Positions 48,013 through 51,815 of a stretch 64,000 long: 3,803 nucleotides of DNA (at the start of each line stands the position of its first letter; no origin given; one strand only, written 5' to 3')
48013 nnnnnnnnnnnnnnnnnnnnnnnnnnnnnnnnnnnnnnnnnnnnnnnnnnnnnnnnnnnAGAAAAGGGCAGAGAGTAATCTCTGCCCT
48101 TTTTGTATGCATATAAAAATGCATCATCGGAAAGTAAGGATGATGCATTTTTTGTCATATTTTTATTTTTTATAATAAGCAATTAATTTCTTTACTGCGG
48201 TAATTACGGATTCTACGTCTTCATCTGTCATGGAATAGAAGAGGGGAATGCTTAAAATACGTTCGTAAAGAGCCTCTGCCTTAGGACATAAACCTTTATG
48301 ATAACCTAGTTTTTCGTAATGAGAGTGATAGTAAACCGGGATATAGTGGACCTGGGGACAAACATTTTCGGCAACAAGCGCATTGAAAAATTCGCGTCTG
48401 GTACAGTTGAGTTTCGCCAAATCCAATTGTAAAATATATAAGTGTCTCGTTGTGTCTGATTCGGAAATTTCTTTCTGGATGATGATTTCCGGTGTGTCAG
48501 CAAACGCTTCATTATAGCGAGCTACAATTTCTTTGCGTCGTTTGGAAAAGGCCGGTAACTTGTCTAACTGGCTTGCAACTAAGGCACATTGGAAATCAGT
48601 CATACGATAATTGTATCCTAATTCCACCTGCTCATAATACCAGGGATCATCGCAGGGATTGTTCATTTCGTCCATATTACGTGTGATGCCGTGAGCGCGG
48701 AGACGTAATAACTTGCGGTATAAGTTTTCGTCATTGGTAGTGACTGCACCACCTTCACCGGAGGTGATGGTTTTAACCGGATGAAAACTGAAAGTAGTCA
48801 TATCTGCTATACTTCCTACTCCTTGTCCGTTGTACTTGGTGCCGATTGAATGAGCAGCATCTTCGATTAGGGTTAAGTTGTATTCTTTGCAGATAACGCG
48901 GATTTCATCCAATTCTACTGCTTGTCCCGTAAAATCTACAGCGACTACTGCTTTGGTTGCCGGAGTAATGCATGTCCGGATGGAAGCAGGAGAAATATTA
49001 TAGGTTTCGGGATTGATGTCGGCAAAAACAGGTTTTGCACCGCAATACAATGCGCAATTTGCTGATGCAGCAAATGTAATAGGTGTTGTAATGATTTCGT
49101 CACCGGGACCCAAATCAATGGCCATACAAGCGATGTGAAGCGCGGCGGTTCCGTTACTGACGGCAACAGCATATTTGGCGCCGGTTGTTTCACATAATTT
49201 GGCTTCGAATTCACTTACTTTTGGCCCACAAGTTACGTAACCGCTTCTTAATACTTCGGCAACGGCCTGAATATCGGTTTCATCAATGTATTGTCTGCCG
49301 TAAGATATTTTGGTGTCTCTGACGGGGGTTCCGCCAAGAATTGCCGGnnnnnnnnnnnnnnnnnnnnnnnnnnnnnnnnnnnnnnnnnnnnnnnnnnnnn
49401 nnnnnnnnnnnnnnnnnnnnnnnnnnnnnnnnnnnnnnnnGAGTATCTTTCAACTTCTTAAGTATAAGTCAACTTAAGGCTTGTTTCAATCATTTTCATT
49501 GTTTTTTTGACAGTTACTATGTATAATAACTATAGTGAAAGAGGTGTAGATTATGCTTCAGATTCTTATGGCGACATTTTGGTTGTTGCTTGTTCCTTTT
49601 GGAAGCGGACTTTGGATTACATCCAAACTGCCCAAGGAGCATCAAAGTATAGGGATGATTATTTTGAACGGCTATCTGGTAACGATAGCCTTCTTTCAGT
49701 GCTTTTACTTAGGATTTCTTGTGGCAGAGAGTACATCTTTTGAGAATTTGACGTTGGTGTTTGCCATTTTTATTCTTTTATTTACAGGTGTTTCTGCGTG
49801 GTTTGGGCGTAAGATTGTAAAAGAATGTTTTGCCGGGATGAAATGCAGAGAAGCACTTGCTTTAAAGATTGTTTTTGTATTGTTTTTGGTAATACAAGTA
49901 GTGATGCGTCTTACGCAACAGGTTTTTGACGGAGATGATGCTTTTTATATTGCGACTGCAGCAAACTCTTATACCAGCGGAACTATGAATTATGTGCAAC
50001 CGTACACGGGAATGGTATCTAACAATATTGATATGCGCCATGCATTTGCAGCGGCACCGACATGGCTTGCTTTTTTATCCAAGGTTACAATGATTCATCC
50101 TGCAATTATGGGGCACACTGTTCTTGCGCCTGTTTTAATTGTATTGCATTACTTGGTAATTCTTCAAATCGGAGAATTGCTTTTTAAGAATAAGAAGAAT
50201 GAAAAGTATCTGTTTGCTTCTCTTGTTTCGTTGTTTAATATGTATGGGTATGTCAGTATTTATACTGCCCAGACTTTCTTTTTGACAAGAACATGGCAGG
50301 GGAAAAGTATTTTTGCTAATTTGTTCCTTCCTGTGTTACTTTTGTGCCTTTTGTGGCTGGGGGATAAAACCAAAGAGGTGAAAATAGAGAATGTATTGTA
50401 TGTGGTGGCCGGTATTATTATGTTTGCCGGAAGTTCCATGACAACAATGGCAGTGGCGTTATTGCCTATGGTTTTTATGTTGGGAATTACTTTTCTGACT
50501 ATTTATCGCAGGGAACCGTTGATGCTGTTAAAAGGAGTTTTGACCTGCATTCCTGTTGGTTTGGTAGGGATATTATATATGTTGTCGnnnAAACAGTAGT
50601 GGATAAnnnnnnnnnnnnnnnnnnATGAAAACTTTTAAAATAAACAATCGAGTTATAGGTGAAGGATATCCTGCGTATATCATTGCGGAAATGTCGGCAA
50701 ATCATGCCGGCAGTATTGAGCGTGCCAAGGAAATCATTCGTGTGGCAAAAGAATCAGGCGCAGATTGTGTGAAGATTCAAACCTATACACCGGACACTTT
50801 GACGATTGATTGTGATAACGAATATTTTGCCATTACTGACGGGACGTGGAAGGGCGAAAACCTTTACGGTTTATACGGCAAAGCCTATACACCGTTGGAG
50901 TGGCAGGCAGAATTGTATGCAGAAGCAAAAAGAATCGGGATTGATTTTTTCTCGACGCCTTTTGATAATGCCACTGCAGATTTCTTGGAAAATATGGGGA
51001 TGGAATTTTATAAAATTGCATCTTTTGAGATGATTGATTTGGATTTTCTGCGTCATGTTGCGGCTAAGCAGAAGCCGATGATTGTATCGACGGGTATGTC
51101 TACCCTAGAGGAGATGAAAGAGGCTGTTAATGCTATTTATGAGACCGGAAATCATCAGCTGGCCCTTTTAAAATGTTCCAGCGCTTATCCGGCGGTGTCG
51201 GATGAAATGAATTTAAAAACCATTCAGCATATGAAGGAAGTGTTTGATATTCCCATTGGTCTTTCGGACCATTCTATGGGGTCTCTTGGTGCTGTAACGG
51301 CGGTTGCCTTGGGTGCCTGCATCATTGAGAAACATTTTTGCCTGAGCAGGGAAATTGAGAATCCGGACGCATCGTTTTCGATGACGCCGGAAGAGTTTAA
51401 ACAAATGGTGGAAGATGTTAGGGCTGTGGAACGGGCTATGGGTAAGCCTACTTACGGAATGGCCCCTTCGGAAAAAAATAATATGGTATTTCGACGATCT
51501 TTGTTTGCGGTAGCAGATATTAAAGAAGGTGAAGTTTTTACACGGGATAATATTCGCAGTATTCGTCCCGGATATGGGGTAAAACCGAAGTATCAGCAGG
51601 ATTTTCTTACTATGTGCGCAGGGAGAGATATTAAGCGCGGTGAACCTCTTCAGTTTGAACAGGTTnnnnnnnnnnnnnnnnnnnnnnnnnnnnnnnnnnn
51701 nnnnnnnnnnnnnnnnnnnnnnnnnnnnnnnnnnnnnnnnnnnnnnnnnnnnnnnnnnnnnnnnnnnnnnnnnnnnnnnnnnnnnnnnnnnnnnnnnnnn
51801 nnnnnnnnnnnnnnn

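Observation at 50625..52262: PseI fused to an N-formyltransferase: predicted 7-formamido pseudaminic acid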

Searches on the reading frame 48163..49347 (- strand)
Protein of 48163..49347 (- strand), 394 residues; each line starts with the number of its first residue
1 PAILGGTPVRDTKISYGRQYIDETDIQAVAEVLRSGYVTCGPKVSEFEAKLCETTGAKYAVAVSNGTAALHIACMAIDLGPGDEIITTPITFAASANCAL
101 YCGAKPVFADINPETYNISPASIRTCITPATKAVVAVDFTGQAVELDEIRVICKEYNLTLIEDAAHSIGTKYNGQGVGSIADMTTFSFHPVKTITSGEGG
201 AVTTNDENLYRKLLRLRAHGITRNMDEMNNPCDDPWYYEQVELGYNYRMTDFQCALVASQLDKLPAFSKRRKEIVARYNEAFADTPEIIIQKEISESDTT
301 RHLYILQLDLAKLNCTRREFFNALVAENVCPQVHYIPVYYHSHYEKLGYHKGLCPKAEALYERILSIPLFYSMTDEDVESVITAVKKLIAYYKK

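Call 3: search_protein_families(library=pfam, proteins=[window:48163-49347:-], max_evalue=0.01)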
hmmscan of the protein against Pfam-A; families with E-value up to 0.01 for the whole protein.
window:48163-49347:- (394 aa): 5 families
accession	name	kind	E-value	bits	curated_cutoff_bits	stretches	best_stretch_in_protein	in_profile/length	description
PF01041.23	DegT_DnrJ_EryC1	-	7.4e-122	407.5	19.8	1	20-385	2-359/360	DegT/DnrJ/EryC1/StrS aminotransferase family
PF00155.27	Aminotran_1_2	-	1.6e-07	31.3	19.7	1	45-169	45-191/361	Aminotransferase class I and II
PF01212.27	Beta_elim_lyase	-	8.7e-07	29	27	1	42-166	32-171/288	Beta-eliminating lyase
PF01053.26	Cys_Met_Meta_PP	-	1.8e-05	23.9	27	1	42-166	52-176/381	Cys/Met metabolism PLP-dependent enzyme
PF00266.25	Aminotran_5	-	3.6e-05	23.3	21.5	1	59-171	63-183/371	Aminotransferase class-V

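Call 4: search_protein_families(library=ncbifam, proteins=[window:48163-49347:-], max_evalue=0.01)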
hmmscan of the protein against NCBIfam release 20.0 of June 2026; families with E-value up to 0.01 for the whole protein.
window:48163-49347:- (394 aa): 27 families (the best 25 are shown)
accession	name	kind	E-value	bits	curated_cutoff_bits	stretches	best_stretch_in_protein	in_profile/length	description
TIGR03588.1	PseC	equivalog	3.5e-144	480.4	423.5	1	14-388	2-379/380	UDP-4-amino-4,6-dideoxy-N-acetyl-beta-L-altrosamine transaminase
NF008658.2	PRK11658.1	equivalog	1.5e-92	310.2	631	1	15-389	6-377/379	UDP-4-amino-4-deoxy-L-arabinose aminotransferase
TIGR04181.1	NHT_00031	hypoth_equivalog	4.9e-74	249.3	420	1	22-368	9-357/359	LegC family aminotransferase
NF008687.0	PRK11706.1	equivalog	5.9e-73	245.8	375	1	14-389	2-374/375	dTDP-4-amino-4,6-dideoxygalactose transaminase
TIGR02379.1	ECA_wecE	subfamily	7.9e-60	202.6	434.85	1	27-388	15-374/376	dTDP-4-amino-4,6-dideoxy-D-glucose transaminase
TIGR04427.1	PLP_DesI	equivalog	6.4e-58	196.7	650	1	3-386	10-380/390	dTDP-4-dehydro-6-deoxyglucose aminotransferase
NF011936.0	PRK15407.1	equivalog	3.2e-54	184.3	423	1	11-389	34-436/440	lipopolysaccharide biosynthesis protein RfbH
NF005816.0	PRK07682.1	equivalog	6.4e-07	28.3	620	1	66-167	99-206/390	aminotransferase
NF004621.0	PRK05957.1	equivalog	9.5e-07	27.9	498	1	60-169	91-205/389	pyridoxal phosphate-dependent aminotransferase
NF005817.0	PRK07683.1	equivalog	1.2e-06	27.5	575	1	62-167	93-204/387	aminotransferase A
NF041364.1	GntC_guanitoxin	equivalog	2.3e-06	26.8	415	1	60-166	62-176/356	guanitoxin biosynthesis PLP-dependent (S)-gamma-hydroxy-L-arginine cyclodehydratase GntC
TIGR00858.1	bioF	equivalog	4.8e-05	22.3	426.45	1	44-185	68-208/365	8-amino-7-oxononanoate synthase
NF004770.0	PRK06108.1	subfamily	8.6e-05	21.5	422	1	54-136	93-176/396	pyridoxal phosphate-dependent aminotransferase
TIGR01977.1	am_tr_V_EF2568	hypoth_equivalog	9.1e-05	21.6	377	1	51-203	56-212/376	cysteine desulfurase family protein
NF005526.0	PRK07179.1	equivalog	0.00011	20.9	428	1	46-183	103-236/407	alpha-hydroxyketone-type quorum-sensing autoinducer synthase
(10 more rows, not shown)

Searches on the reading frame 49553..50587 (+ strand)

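Call 3: search_protein_families(library=pfam, proteins=[window:49553-50587:+], max_evalue=0.01)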
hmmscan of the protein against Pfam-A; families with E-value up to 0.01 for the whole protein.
window:49553-50587:+ (345 aa): 1 family
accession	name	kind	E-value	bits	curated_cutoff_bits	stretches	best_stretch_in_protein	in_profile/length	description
PF19554.4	DUF6077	-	5.7e-89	298.8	27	1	2-344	3-352/354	Family of unknown function (DUF6077)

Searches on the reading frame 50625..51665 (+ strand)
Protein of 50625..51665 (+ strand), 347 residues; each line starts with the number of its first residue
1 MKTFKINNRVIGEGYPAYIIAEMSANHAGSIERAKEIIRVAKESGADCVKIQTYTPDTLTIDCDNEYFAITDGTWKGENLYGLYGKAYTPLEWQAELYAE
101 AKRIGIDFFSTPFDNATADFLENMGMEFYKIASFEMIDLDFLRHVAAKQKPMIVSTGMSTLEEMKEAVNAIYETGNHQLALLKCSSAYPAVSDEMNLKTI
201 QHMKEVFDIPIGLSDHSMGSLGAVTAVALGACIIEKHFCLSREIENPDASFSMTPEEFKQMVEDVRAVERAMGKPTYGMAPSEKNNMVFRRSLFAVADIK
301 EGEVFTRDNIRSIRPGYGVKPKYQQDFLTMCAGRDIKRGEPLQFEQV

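Call 59: search_solved_structures(query=window:50625-51665:+, max_evalue=1e-20, show_alignments=1)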
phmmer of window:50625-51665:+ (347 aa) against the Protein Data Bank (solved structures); distinct sequences matched with E-value up to 1e-20: 8.
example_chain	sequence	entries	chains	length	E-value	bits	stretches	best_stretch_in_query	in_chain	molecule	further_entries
8h2c_A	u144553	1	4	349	1.3e-95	323.7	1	17-343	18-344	Pseudaminic acid synthase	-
1vli_A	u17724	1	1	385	6e-50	173.6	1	1-328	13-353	Spore coat polysaccharide biosynthesis protein spsE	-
1xuu_A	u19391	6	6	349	2.1e-45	158.6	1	3-339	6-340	polysialic acid capsule biosynthesis protein SiaC | N-acetylneuraminate synthase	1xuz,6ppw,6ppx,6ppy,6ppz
4ipj_A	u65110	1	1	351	5.7e-45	157.2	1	3-339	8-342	Polysialic acid capsule biosynthesis protein SiaC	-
4ipi_A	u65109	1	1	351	1.4e-44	155.9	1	3-339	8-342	Polysialic acid capsule biosynthesis protein SiaC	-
2wqp_A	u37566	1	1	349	5.3e-44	154.1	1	3-339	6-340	POLYSIALIC ACID CAPSULE BIOSYNTHESIS PROTEIN SIAC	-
6ncs_A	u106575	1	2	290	2.6e-33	118.9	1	6-293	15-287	N-acetylneuraminic acid (Sialic acid) synthetase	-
3g8r_A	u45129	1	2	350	7.2e-24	87.9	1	19-313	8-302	Probable spore coat polysaccharide biosynthesis protein E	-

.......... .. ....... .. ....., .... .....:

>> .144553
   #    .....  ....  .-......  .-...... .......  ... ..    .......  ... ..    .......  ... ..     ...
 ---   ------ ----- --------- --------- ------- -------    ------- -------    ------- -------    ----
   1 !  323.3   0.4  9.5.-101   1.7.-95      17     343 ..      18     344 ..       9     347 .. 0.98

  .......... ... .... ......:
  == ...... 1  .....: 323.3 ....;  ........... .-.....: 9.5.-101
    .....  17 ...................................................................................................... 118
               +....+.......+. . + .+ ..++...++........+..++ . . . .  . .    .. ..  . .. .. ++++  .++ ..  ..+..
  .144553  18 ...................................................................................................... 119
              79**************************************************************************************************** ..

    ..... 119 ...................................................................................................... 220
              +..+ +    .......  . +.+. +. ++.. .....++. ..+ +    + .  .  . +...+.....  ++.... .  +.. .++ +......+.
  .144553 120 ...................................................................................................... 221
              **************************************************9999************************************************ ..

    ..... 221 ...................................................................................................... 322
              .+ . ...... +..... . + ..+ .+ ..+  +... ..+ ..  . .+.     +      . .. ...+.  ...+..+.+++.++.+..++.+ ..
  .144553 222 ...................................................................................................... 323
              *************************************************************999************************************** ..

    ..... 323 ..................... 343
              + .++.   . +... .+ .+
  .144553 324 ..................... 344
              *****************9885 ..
